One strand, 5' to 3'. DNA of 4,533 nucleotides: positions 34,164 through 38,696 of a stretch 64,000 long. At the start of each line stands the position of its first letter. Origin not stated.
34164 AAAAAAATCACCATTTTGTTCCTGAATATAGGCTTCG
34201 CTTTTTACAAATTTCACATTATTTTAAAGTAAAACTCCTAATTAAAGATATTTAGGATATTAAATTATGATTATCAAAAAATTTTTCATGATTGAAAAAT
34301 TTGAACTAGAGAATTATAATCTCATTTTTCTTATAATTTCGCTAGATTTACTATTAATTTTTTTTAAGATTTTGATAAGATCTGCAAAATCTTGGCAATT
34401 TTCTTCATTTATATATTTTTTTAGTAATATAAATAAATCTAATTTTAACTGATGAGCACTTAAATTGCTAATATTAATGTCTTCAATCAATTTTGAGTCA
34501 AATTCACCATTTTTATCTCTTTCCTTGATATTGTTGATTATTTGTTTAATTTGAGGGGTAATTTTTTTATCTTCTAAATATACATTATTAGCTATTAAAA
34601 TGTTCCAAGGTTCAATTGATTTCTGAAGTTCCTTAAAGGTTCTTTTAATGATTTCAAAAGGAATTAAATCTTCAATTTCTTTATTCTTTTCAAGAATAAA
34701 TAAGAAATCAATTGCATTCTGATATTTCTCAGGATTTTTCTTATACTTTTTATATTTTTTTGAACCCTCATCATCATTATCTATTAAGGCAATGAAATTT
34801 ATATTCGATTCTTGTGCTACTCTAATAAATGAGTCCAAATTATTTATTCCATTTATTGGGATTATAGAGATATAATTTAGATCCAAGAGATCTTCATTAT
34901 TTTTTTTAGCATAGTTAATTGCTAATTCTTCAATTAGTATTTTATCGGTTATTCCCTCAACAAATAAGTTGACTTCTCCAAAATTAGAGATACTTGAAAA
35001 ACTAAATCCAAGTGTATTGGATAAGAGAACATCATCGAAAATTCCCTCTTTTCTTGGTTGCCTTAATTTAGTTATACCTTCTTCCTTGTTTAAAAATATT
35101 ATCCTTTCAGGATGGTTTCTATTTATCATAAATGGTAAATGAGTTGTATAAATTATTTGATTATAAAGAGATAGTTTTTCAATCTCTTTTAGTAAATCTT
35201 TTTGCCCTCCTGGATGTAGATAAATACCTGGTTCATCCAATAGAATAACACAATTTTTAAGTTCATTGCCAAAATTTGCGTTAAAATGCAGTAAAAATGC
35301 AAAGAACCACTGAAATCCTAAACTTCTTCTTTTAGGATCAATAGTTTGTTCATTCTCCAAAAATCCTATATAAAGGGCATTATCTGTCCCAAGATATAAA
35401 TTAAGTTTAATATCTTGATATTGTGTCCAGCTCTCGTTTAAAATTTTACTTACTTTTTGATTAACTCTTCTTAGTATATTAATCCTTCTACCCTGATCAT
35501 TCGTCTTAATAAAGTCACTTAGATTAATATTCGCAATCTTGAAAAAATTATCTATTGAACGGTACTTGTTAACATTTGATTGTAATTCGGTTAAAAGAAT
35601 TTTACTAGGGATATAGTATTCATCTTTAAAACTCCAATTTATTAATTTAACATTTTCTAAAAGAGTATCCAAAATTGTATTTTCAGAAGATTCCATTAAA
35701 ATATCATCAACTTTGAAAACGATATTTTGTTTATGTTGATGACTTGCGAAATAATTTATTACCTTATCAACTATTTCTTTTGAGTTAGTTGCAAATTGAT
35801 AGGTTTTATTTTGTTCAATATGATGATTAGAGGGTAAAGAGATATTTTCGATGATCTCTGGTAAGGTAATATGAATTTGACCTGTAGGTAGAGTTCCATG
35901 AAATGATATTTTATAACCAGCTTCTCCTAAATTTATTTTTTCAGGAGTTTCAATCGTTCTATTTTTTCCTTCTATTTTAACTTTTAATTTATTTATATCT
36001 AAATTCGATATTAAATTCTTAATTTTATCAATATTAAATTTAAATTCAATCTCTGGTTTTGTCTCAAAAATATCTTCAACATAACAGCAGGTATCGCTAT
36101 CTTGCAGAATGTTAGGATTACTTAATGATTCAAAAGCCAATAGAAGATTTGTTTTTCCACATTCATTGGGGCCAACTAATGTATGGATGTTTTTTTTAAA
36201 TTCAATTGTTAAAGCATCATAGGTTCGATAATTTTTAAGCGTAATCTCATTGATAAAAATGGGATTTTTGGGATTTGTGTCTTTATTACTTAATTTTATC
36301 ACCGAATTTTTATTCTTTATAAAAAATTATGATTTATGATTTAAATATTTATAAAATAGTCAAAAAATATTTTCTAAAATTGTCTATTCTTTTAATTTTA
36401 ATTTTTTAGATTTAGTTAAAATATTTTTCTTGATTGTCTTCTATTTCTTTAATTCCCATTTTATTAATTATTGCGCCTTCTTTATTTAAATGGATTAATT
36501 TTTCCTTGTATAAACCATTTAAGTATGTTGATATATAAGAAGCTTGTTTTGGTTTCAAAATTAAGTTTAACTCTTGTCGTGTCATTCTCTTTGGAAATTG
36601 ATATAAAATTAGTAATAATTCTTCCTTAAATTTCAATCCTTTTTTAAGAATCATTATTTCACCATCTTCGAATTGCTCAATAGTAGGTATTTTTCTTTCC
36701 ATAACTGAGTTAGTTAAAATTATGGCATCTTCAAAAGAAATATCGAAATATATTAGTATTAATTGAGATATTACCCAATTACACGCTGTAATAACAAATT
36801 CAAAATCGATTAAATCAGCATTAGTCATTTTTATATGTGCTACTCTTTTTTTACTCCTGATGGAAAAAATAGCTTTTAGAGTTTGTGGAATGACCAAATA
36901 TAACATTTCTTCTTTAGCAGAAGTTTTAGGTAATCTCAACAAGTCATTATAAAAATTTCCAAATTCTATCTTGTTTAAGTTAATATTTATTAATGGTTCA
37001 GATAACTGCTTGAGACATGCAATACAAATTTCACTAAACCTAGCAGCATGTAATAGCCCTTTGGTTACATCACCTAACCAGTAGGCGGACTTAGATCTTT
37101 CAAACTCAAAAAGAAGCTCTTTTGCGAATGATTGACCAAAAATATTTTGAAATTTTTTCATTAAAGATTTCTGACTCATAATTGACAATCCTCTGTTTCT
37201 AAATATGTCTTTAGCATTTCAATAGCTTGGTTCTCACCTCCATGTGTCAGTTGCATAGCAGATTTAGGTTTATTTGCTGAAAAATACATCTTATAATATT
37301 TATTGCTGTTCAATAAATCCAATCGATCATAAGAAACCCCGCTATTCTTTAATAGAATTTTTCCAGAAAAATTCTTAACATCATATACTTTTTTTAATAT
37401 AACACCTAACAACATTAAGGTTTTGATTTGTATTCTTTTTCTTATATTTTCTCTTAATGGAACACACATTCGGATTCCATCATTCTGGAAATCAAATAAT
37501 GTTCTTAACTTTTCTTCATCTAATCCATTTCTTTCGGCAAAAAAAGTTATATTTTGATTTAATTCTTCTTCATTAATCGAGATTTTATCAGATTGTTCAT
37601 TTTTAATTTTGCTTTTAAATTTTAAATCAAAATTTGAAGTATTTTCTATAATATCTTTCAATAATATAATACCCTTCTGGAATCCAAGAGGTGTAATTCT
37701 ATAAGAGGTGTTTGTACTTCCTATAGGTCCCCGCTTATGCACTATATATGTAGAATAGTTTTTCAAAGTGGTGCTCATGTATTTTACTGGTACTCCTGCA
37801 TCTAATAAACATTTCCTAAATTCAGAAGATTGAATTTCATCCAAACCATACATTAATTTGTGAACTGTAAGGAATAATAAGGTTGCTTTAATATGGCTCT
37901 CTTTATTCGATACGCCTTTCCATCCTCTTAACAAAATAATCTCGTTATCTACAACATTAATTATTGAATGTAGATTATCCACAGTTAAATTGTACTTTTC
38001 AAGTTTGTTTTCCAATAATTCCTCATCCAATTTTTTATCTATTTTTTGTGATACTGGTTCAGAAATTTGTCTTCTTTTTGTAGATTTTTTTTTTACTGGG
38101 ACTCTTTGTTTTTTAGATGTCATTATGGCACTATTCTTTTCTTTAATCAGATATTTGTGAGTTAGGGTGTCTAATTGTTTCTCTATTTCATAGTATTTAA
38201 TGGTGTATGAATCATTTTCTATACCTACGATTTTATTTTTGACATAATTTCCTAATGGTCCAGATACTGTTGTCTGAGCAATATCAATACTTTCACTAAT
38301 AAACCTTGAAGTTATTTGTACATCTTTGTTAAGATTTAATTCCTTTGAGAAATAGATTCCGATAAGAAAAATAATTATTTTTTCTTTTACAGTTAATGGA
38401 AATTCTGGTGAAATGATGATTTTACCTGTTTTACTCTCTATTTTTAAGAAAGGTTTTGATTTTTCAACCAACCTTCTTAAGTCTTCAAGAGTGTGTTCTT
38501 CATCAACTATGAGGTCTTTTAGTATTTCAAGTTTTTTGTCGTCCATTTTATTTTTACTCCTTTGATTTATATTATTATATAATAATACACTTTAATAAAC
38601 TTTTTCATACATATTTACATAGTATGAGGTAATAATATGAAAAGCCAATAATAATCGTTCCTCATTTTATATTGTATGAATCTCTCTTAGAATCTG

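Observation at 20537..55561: DNA methyltransferase split at its catalytic NPP motif by a 32.7 kb island that begins with its own MTase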

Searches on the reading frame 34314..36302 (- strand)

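Call 16: search_protein_families(library=pfam, proteins=[window:34314-36302:-], max_evalue=0.01)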
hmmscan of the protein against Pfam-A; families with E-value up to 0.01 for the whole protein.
window:34314-36302:- (662 aa): 8 families
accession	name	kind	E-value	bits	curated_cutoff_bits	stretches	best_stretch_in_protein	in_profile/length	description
PF13175.12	AAA_15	-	4.9e-23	82.8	32.1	1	17-393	3-374/374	AAA ATPase domain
PF20469.4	OLD-like_TOPRIM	-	6.4e-11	43.1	23.2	1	444-510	5-67/67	Overcoming lysogenization defect protein-like, TOPRIM domain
PF13304.12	AAA_21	-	1.2e-10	42.4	27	2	292-393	166-303/304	AAA domain, putative AbiEii toxin, Type IV TA system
PF02463.25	SMC_N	-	5.8e-07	29.6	40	1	16-56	1-43/220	RecF/RecN/SMC N terminal domain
PF13476.12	AAA_23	-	3.2e-05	25.1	27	1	20-255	2-174/201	AAA domain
PF13514.12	AAA_27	-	0.0016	18.5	22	1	17-60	3-49/206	AAA domain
PF13555.12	AAA_29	-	0.0025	18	27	0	18-60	2-45/61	P-loop containing region of AAA domain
PF18046.7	FKBP26_C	-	0.0095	16.6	27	0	92-125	3-40/72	FKBP26_C-terminal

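Call 25: search_protein_families(library=padloc, proteins=[window:34314-36302:-], max_evalue=0.001)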
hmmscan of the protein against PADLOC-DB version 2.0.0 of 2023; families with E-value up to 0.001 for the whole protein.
window:34314-36302:- (662 aa): 72 families (the best 25 are shown)
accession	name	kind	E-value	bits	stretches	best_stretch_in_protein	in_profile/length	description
PDLC02358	Old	-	1.5e-26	91.4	2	345-594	280-525/578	Old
PDLC02979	AriA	-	1.2e-24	85.9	1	17-393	3-373/373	-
PDLC00067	GajA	-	1.2e-18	65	2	342-582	297-535/604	AAA ATPase domain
PDLC00069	GajA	-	9.9e-18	61.9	2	15-96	1-87/687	AAA ATPase domain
PDLC00102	GajA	-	3.6e-17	60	2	350-580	288-505/532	AAA ATPase domain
PDLC00278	PtuA1|PtuA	-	1.3e-16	58.9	2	350-418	288-356/436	AAA ATPase domain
PDLC00091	GajA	-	1.3e-16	58.6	2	350-522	297-481/627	AAA ATPase domain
PDLC00271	PtuA1|PtuA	-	1.5e-16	59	1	17-418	3-345/421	AAA ATPase domain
PDLC00096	GajA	-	1.5e-16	58.2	2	280-500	216-443/630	AAA ATPase domain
PDLC00071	GajA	-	3.9e-15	53.7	2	340-527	266-452/588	AAA ATPase domain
PDLC00267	PtuA1|PtuA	-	5e-15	53.6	2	340-423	275-359/438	AAA ATPase domain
PDLC00075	GajA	-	1.6e-14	51.3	1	351-514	270-425/536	AAA ATPase domain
PDLC02335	AbiLi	-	1.9e-14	51.5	1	11-413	44-259/326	AbiLi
PDLC04135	mad3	-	2.2e-14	51.8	2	352-412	286-346/374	mads_3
PDLC00064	GajA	-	2.5e-14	51.1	1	286-527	62-313/464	AAA ATPase domain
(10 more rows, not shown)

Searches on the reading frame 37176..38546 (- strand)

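Call 20: search_protein_families(library=pfam, proteins=[window:37176-38546:-], max_evalue=0.01)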
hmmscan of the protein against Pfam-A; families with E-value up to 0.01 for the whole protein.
window:37176-38546:- (456 aa): 0 families

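Call 25: search_protein_families(library=padloc, proteins=[window:37176-38546:-], max_evalue=0.001)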
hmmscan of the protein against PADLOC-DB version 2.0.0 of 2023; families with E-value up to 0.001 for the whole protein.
window:37176-38546:- (456 aa): 0 families

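Call 46: search_protein_families(library=pfam, proteins=[window:37176-38546:-], max_evalue=1)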
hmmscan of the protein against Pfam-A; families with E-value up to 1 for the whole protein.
window:37176-38546:- (456 aa): 2 families
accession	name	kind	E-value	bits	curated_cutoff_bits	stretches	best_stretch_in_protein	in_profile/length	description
PF09312.16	SurA_N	-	0.026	15.1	30.8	1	318-376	61-116/118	SurA N-terminal domain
PF13826.12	Monooxy_af470-like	-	0.17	12.7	25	1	57-132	1-73/118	Monooxygenase af470-like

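Call 73: search_protein_families(library=phrogs, proteins=[window:37179-38546:-], max_evalue=0.001)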
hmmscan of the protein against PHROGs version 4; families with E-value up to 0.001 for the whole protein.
window:37179-38546:- (456 aa): 0 families

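Call 74: search_protein_families(library=ncbifam, proteins=[window:37179-38546:-], max_evalue=0.001)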
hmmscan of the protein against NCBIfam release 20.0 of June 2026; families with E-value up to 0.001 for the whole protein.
window:37179-38546:- (456 aa): 0 families
